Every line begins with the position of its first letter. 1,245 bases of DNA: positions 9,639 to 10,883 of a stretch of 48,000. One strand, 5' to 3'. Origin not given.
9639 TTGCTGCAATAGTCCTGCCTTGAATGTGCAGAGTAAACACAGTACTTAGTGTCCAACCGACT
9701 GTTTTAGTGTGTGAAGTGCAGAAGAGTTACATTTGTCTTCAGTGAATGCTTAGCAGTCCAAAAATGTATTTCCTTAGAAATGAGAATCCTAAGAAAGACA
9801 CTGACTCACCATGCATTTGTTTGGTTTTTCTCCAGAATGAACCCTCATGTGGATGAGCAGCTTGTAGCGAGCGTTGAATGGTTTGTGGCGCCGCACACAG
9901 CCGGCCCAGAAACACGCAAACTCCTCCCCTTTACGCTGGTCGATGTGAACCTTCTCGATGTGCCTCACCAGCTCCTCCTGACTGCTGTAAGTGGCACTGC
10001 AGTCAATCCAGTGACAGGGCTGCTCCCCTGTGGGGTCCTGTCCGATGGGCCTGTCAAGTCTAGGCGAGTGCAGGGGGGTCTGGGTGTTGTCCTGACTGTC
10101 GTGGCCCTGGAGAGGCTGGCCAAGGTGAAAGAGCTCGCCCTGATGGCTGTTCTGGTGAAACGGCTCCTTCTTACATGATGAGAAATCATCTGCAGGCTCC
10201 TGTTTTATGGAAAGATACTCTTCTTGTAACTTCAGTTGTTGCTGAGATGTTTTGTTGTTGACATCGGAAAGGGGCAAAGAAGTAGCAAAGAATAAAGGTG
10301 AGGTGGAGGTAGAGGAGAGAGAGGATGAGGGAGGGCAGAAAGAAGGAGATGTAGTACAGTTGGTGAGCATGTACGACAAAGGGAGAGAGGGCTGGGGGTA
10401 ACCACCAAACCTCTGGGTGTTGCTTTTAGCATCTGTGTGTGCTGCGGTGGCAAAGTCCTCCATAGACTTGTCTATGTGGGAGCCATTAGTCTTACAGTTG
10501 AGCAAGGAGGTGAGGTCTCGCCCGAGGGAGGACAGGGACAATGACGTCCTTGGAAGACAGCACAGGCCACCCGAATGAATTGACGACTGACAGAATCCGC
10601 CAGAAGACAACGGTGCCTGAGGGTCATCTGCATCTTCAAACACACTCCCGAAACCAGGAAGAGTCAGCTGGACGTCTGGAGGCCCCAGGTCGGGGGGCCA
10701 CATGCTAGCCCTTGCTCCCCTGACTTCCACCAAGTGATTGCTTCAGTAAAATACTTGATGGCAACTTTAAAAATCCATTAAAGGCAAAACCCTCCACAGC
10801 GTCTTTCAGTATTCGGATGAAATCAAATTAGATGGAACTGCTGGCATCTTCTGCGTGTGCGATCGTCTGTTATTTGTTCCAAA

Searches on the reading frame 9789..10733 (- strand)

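Call 9: search_protein_families(library=pfam, proteins=[window:9789-10733:-], max_evalue=0.01)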
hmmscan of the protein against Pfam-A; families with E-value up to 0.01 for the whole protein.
window:9789-10733:- (314 aa): 3 families
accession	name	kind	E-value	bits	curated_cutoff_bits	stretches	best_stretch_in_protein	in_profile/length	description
PF23561.1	zf-C2H2_15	-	1.2e-18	67.2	27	1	274-303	1-30/30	C2H2 zinc finger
PF21816.3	Zap1_zf1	-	3.9e-05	23.7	27.2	1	240-264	3-27/27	Zap1, C2H2 zinc finger 1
PF00096.32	zf-C2H2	-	0.00011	22.8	25.2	0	239-263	2-23/23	Zinc finger, C2H2 type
